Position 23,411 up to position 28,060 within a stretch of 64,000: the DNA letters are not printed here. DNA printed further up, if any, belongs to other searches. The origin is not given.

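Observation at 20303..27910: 2535-aa secreted Rhs/YD polymorphic toxin with a composite N-terminal architecture and a cognate small downstream ORF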

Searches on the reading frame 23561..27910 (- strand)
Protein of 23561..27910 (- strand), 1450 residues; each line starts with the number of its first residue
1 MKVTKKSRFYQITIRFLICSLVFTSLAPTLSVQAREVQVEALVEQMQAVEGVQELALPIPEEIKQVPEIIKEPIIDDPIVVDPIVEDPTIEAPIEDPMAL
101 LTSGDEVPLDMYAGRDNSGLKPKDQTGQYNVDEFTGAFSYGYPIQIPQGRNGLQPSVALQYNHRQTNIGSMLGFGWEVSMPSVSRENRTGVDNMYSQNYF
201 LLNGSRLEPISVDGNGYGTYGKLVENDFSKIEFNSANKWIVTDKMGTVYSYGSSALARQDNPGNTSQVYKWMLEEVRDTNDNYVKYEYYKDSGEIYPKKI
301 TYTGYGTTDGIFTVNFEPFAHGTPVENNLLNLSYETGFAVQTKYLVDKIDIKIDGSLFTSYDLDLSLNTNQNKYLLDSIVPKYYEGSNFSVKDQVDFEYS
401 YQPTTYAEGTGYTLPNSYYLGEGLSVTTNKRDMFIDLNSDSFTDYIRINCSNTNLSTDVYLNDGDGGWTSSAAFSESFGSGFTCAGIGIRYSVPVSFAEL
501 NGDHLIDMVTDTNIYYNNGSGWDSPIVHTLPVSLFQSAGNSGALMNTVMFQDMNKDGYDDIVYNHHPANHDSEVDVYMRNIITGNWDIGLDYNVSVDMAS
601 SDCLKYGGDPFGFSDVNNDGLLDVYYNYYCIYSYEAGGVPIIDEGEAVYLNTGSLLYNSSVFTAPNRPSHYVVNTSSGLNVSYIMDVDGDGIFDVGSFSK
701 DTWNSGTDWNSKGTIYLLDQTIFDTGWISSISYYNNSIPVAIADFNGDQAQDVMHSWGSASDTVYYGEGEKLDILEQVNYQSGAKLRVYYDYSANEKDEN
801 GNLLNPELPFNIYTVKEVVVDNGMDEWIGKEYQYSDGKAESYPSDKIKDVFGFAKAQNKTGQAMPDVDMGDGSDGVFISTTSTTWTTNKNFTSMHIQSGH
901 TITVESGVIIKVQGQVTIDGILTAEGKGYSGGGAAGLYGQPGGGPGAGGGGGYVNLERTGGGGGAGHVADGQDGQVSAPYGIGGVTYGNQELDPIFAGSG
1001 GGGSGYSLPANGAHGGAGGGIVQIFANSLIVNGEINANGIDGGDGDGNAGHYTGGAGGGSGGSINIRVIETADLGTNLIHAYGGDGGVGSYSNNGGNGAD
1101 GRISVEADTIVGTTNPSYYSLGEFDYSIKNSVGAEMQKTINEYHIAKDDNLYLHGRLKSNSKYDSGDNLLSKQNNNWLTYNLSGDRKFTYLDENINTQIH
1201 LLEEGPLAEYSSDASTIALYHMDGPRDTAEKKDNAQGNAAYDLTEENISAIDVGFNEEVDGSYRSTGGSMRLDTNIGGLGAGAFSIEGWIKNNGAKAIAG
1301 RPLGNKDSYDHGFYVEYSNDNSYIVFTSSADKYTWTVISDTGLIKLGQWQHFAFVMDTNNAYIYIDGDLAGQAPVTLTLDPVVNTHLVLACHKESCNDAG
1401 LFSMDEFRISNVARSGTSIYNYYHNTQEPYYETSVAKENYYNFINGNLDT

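Call 92: search_solved_structures(query=A6, max_evalue=0.01)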
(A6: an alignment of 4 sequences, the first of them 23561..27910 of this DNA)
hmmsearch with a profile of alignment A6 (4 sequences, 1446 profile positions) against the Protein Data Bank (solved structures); distinct sequences matched with E-value up to 0.01: 10.
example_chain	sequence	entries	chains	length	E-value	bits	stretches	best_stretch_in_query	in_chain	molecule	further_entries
9c4k_P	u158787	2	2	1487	1.1e-12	49.7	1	133-289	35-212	Toxin subunit YenB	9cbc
4igl_A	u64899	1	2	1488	1.1e-12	49.7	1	133-289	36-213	YenB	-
5kis_A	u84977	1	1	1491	1.1e-12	49.7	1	133-289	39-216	YenB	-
6l7i_F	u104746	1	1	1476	7.2e-08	33.8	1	138-288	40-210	TcdB1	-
6p0x_A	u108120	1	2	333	6.8e-06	27.2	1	148-294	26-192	Salmonella plasmid virulence: SpvB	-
3v4p_A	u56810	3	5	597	0.00094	20.1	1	422-613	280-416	Integrin alpha-4 | Integrin alpha4 subunit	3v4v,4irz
9p95_A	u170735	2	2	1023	0.0022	18.9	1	422-612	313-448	Integrin alpha-4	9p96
8tcg_A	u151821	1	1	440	0.0065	17.3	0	536-703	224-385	Integrin alpha-V heavy chain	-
8tcf_A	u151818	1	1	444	0.0067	17.3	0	536-703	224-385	Integrin alpha-V heavy chain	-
9ind_A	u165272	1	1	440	0.0067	17.3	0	536-703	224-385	Integrin alpha-V heavy chain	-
